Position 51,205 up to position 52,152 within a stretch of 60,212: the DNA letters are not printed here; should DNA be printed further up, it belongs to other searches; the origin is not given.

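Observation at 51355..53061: Co-oriented LRR protein plus endonuclease-III-like HhH protein: a possible sensor/effector pair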

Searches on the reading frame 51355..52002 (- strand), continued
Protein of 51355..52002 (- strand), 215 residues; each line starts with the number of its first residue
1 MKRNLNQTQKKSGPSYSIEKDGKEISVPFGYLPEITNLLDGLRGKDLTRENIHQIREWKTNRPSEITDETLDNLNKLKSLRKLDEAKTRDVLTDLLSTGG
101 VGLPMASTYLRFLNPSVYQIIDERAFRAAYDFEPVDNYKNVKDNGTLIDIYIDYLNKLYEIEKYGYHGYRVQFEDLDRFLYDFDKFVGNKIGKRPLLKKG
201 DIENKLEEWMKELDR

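Call 31: search_solved_structures(query=A2, max_evalue=10, show_alignments=2)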
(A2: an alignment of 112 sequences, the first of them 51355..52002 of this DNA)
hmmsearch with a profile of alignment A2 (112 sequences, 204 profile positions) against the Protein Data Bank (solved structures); distinct sequences matched with E-value up to 10: 6.
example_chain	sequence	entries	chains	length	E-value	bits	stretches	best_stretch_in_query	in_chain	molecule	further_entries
9o02_A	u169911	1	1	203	0.00057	22.5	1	56-145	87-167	8-oxoguanine DNA glycosylase/AP lyase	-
9o00_A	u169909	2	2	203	0.0021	20.7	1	56-145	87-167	8-oxoguanine DNA glycosylase/AP lyase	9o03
3fhg_A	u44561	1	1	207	0.021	17.4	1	72-172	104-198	N-glycosylase/DNA lyase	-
3knt_A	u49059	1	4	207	0.041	16.5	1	69-171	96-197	N-glycosylase/DNA lyase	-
3fhf_A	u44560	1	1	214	0.053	16.1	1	69-171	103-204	N-glycosylase/DNA lyase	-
9o01_A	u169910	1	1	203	0.064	15.9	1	56-145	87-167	8-oxoguanine DNA glycosylase/AP lyase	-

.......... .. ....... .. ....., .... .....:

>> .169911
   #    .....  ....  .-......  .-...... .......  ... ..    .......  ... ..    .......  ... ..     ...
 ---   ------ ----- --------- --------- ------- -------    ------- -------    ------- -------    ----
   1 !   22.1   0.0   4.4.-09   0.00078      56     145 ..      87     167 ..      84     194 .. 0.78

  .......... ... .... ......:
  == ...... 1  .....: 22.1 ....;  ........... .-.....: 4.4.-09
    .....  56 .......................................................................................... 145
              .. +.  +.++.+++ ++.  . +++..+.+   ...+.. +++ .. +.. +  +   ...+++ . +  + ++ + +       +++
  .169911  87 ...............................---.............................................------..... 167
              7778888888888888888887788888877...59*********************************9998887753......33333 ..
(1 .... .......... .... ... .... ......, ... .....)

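Call 32: search_protein_families(library=pfam, alignment_id=A2, max_evalue=1)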
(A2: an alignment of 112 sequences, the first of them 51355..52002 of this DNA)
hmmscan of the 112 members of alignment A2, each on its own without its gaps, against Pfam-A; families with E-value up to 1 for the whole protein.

A. member 1, window:51355-52002:- (215 aa): 0 families

B. families by the number of members that match (of 112 scanned): 90 families (the first 25 are shown)
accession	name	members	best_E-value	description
PF22175.2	Ogg-HhH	26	1.6e-05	8-oxoguanine DNA glycosylase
PF19827.4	DUF6308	8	3.4e-05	Family of unknown function (DUF6308)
PF02268.21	TFIIA_gamma_N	4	0.0038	Transcription initiation factor IIA, gamma subunit, helical domain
PF14490.11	HHH_RecD2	4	0.0051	ATP-dependent RecD2 DNA helicase HHH domain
PF11844.13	DUF3364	2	0.0029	Domain of unknown function (DUF3364)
PF14551.11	MCM_N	2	0.017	MCM N-terminal domain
PF07303.18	Occludin_ELL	2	0.044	Occludin homology domain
PF12826.13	HHH_2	2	0.046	Helix-hairpin-helix motif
PF20306.3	Sp-DndD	2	0.055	Small protein found in certain Dnd DNA modification systems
PF16416.11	GUN4_N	2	0.082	ARM-like repeat domain, GUN4-N terminal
PF10878.14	DUF2672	1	0.0016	Protein of unknown function (DUF2672)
PF00721.27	TMV_coat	1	0.0022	Virus coat protein (TMV like)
PF14480.11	DNA_pol3_a_NI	1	0.004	DNA polymerase III polC-type N-terminus I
PF00743.25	FMO-like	1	0.0071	Flavin-binding monooxygenase-like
PF16187.10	Peptidase_M16_M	1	0.0072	Middle or third domain of peptidase_M16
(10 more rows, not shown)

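Call 34: find_related_loci(query=A2, collection=metagenome_contigs, flank=6000)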
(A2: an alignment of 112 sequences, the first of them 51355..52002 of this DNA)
Query A2 (215 aa) in metagenome_contigs; peptide patterns used: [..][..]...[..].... (x = any residue, [..] = any of these).
600 stretches matched a pattern (row limit reached: there are more); 410 encode a relative of the query (tblastn E <= 1e-3); the best 80 are kept; 80 distinct loci.
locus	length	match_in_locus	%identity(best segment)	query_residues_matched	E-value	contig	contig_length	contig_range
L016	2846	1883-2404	53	14-188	6e-51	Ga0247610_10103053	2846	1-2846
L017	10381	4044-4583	49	11-191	8e-47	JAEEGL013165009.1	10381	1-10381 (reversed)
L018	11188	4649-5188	49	11-191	1e-46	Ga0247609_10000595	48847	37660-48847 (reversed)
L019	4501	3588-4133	47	14-194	9e-42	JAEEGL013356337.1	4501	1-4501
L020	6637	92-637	47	14-194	1e-41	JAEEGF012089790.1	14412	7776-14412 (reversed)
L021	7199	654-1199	47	14-194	1e-41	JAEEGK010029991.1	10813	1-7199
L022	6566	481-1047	38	1-188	2e-31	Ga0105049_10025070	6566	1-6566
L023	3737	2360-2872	38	21-192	7e-31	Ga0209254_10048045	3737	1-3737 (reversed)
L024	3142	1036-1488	43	29-185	4e-31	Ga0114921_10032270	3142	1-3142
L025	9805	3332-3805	39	33-191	1e-30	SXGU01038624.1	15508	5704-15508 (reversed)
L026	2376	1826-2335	40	21-192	2e-30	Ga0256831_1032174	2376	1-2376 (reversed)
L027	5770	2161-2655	38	29-194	1e-29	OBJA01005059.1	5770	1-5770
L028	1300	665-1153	39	29-192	3e-30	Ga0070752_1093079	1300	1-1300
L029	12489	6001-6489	39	29-192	3e-29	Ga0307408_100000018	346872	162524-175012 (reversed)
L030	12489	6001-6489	39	29-192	3e-29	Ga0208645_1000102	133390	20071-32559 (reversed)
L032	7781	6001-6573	38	1-194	4e-29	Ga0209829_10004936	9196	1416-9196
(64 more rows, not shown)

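Call 35: find_related_loci(query=A2, collection=viral_contigs, flank=6000)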
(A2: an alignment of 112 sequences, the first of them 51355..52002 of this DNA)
Query A2 (215 aa) in viral_contigs; peptide patterns used: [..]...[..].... (x = any residue, [..] = any of these).
66 stretches matched a pattern, but none encodes a relative of the query by tblastn (E <= 1e-3).

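Call 36: fold_search(model_id=the predicted structure, library=viral)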
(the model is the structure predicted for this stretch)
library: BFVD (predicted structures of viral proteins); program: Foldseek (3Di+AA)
matches with E <= 10: 156; with E <= 0.001: 0
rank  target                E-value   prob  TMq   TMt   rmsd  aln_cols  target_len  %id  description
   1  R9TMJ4                9.8e-01  0.06  0.13  0.15  15.2       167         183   12  Helix-hairpin-helix domain-containing protein [Halorubrum virus CGphi46]
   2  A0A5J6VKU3            1.2e+00  0.06  0.17  0.09  16.5       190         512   14  Uncharacterized protein [Megaviridae environmental sample]
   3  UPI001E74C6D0         1.3e+00  0.28  0.36  0.37   9.7       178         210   12  (no name look-up for this kind of identifier)
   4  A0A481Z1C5            1.4e+00  0.04  0.16  0.11  20.9       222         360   11  Uncharacterized protein [Mimivirus LCMiAC02]
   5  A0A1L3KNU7            1.6e+00  0.02  0.11  0.07  26.9       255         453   11  Uncharacterized protein [Hubei tetragnatha maxillosa virus 9]
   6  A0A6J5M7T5            1.7e+00  0.04  0.13  0.13  21.1       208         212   12  Uncharacterized protein [uncultured Caudovirales phage]
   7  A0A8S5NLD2            1.8e+00  0.05  0.18  0.21  14.3       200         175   14  Uncharacterized protein [Podoviridae sp. ctmPp58]
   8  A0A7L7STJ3            2.0e+00  0.06  0.13  0.15  15.3       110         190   11  Tail assembly chaperone [Gordonia phage Clown]
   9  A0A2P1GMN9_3          2.5e+00  0.02  0.14  0.04  18.4       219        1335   10  Genome polyprotein [Guangxi chinese leopard gecko hepacivirus]
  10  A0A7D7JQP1            2.7e+00  0.09  0.28  0.17  11.8       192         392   11  (no name in the UniProt tables at hand)
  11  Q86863                2.7e+00  0.03  0.18  0.20  13.6       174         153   16  DNA ligase (Fragment) [Vaccinia virus]
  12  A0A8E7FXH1            2.7e+00  0.03  0.13  0.16  14.6       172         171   13  (no name in the UniProt tables at hand)
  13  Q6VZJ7                2.9e+00  0.03  0.14  0.11  13.4       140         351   18  CNPV150 ankyrin repeat protein [Canarypox virus]
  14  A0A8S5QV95            2.9e+00  0.02  0.14  0.11  21.2       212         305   14  ParB-like protein [Siphoviridae sp. ct5co22]
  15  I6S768                3.0e+00  0.03  0.14  0.19  15.8       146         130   18  (no name in the UniProt tables at hand)
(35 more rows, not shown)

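Call 54: find_encoding_contigs(protein=P0024, flank=5000, max_places=3)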
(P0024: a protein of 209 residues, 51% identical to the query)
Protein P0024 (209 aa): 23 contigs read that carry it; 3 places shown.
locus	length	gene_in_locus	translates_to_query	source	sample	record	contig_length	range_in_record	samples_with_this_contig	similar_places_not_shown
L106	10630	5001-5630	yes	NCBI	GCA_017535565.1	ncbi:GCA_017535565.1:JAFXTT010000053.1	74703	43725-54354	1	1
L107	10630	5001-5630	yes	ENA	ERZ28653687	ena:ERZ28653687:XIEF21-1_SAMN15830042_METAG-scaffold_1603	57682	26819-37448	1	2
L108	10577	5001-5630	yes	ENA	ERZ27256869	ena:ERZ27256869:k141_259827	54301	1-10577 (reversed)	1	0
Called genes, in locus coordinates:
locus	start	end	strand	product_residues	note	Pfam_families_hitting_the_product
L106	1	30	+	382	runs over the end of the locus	PF13439:Glyco_transf_4 (weak), PF13579:Glyco_trans_4_4, PF20706:GT4-conflict, PF00534:Glycos_transf_1, PF13692:Glyco_trans_1_4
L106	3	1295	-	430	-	PF01943:Polysacc_synt, PF13440:Polysacc_synt_3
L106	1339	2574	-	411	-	PF01136:Peptidase_U32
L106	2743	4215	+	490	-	PF00478:IMPDH, PF00571:CBS, PF00977:His_biosynth (faint), PF03060:NMO, PF01070:FMN_dh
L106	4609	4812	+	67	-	-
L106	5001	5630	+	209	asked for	-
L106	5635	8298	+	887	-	PF13306:LRR_5, PF13855:LRR_8 (faint), PF13306:LRR_5, PF18998:Flg_new_2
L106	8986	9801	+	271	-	PF04383:KilA-N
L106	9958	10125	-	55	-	-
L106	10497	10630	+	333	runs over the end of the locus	PF00044:Gp_dh_N, PF02800:Gp_dh_C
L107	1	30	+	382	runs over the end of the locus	PF13439:Glyco_transf_4 (weak), PF13579:Glyco_trans_4_4, PF20706:GT4-conflict, PF00534:Glycos_transf_1, PF13692:Glyco_trans_1_4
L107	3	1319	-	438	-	PF01943:Polysacc_synt, PF13440:Polysacc_synt_3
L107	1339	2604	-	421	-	PF01136:Peptidase_U32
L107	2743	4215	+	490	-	PF00478:IMPDH, PF00571:CBS, PF00977:His_biosynth (faint), PF03060:NMO, PF01070:FMN_dh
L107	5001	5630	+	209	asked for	-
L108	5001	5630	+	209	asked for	-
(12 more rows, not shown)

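Call 55: find_encoding_contigs(protein=P0033, flank=5000, max_places=2)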
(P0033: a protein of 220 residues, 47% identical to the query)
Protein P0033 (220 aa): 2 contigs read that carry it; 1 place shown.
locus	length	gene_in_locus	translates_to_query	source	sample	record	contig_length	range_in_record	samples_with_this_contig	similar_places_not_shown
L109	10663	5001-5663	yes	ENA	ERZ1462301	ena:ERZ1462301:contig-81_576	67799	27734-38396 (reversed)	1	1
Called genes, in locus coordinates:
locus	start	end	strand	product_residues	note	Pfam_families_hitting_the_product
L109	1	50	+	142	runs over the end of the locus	-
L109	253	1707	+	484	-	PF01546:Peptidase_M20, PF07687:M20_dimer (weak)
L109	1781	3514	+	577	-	PF07969:Amidohydro_3, PF01979:Amidohydro_1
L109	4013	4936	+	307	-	PF13248:Zn_ribbon_3 (faint)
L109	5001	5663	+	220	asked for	-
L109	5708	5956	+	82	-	-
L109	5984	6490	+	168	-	-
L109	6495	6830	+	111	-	-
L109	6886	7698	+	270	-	PF14237:GYF_2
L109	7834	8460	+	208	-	-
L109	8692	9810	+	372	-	PF13173:AAA_14, PF13401:AAA_22 (faint), PF13635:DUF4143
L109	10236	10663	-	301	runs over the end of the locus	PF14771:DUF4476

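Call 56: find_encoding_contigs(protein=P0022, flank=5000, max_places=3)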
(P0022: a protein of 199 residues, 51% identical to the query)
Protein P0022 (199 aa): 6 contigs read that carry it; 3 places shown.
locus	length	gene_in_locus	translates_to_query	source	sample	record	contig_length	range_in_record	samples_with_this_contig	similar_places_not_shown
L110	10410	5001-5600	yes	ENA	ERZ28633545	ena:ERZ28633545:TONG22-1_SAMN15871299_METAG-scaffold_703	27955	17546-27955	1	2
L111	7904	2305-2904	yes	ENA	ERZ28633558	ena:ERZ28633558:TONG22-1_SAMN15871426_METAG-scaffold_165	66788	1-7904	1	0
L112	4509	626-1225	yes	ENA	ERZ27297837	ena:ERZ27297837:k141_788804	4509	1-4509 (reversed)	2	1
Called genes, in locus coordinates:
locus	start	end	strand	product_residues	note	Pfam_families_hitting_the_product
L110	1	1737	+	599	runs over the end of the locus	PF02386:TrkH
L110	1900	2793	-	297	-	PF01926:MMR_HSR1, PF02421:FeoB_N, PF03193:RsgA_GTPase (faint), PF10662:PduV-EutP (weak), PF00350:Dynamin_N (faint), PF00009:GTP_EFTU (weak), PF16897:MMR_HSR1_Xtn (weak), PF07650:KH_2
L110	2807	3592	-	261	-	PF12850:Metallophos_2 (faint)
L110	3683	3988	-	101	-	PF13744:HTH_37 (weak), PF12844:HTH_19, PF13560:HTH_31, PF01381:HTH_3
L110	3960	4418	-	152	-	PF05973:Gp49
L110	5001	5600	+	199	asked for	-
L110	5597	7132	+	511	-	PF04055:Radical_SAM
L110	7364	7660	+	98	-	-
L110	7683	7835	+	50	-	-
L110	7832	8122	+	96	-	-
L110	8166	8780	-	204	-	PF10543:ORF6N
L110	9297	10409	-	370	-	?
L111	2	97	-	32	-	?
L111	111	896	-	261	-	PF12850:Metallophos_2 (faint)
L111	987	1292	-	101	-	PF13744:HTH_37 (weak), PF12844:HTH_19, PF13560:HTH_31, PF01381:HTH_3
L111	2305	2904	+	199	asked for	-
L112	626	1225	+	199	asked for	-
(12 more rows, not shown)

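Call 59: search_protein_families(library=pfam, proteins=[P0056, P0068, P0089, P0102, P0103, P0118, P0123, P0131, P0178, P0144], max_evalue=0.01)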
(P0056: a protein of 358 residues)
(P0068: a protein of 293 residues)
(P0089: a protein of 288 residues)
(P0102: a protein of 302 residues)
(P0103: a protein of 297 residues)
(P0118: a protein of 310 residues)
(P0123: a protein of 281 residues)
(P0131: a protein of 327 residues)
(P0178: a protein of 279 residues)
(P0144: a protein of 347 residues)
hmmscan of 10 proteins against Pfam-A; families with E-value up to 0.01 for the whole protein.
P0056 (358 aa): 0 families

P0068 (293 aa): 0 families

P0089 (288 aa): 1 family
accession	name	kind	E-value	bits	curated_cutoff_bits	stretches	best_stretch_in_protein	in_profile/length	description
PF20118.4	DUF6508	-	4.9e-18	65.7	23.6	1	11-107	32-127/129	Family of unknown function (DUF6508)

P0102 (302 aa): 0 families

P0103 (297 aa): 0 families

P0118 (310 aa): 0 families

P0123 (281 aa): 0 families

P0131 (327 aa): 0 families

P0178 (279 aa): 1 family
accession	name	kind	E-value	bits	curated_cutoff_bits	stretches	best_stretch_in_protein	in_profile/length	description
PF14338.12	Mrr_N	-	4.9e-09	36.7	29.5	1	20-97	7-82/87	Mrr N-terminal domain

P0144 (347 aa): 1 family
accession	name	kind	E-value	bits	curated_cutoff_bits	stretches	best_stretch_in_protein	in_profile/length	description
PF07799.17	DUF1643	-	1.4e-20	74.1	22.5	1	20-150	10-133/134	Protein of unknown function (DUF1643)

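Call 60: search_protein_families(library=pfam, proteins=[L110:5597-7132:+, L032:1865-3670:+, L032:1279-1851:+, L012:7868-9187:+, L012:6721-7827:+, L008:7169-8323:+, L014:5206-6543:+, L109:4013-4936:+], max_evalue=0.01)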
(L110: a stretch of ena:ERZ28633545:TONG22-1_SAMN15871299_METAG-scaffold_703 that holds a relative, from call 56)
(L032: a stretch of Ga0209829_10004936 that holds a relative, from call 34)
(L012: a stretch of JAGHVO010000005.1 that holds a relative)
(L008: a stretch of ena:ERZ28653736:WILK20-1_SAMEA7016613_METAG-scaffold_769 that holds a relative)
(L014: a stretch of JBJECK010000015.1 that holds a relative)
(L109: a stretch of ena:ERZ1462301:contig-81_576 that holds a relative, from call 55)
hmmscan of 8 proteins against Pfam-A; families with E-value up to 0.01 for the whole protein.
L110:5597-7132:+ (511 aa): 3 families
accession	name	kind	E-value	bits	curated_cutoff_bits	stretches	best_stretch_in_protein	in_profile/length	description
PF04055.27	Radical_SAM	-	1.5e-20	74.4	29.5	1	147-298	2-152/166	Radical SAM superfamily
PF13186.11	SPASM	-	6.2e-05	23.6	21.5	1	376-433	1-63/67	Iron-sulfur cluster-binding domain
PF13353.11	Fer4_12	-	0.00092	20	22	1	151-223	14-80/137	4Fe-4S single cluster domain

L032:1865-3670:+ (601 aa): 5 families
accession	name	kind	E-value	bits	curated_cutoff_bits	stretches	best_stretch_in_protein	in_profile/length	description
PF13306.12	LRR_5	-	9.4e-170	556.1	27.7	5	234-360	3-127/127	BspA type Leucine rich repeat region (6 copies)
PF00076.28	RRM_1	-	2.2e-20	72.7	20.7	1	513-582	1-69/70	RNA recognition motif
PF13855.12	LRR_8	-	7.1e-19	67.8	27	1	139-179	13-54/61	Leucine rich repeat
PF07647.24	SAM_2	-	5.3e-08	33.3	20.5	1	3-56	7-61/66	SAM domain (Sterile alpha motif)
PF00536.37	SAM_1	-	7.8e-05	23.4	23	1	6-55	9-58/64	SAM domain (Sterile alpha motif)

L032:1279-1851:+ (190 aa): 1 family
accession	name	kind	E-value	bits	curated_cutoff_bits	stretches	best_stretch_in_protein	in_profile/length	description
PF19827.4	DUF6308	-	0.0045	17.3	27.3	1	89-182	101-189/193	Family of unknown function (DUF6308)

L012:7868-9187:+ (439 aa): 0 families

L012:6721-7827:+ (368 aa): 4 families
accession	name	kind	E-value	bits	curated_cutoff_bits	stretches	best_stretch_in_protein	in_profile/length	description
PF13306.12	LRR_5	-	2.4e-70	234.8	27.7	2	167-291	2-123/127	BspA type Leucine rich repeat region (6 copies)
PF13855.12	LRR_8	-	3.5e-10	39.9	27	0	209-252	11-55/61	Leucine rich repeat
PF05725.18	FNIP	-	0.00014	22.4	21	0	273-306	7-39/44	FNIP Repeat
PF23952.1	LRR_EndoS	-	0.00064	20.4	27.9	0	201-253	57-113/116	Endo-beta-N-acetylglucosaminidase EndoS LRR domain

L008:7169-8323:+ (384 aa): 1 family
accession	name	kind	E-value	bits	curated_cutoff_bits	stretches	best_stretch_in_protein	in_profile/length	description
PF13306.12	LRR_5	-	2.8e-24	85.9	27.7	2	185-279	1-95/127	BspA type Leucine rich repeat region (6 copies)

L014:5206-6543:+ (445 aa): 2 families
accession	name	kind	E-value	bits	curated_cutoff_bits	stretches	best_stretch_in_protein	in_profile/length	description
PF13306.12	LRR_5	-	3.1e-30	105.1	27.7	2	126-224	12-107/127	BspA type Leucine rich repeat region (6 copies)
PF13855.12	LRR_8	-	8.4e-09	35.5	27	1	158-195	12-50/61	Leucine rich repeat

L109:4013-4936:+ (307 aa): 5 families
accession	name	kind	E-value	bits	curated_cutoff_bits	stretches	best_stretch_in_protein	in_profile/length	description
PF13248.11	Zn_ribbon_3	-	1.5e-05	24.7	27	1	79-99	3-23/26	zinc-ribbon domain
PF13240.11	Zn_Ribbon_1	-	3.8e-05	23.8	25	1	80-101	1-22/23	zinc-ribbon domain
PF12773.13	DZR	-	4.4e-05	24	27.3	1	78-99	24-45/45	Double zinc ribbon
PF17032.10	Zn_ribbon_15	-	0.00013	23.2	28.9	1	74-99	51-73/73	zinc-ribbon family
PF18551.6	TackOD1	-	0.0017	18.3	32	1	55-100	50-96/188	Thaumarchaeal output domain 1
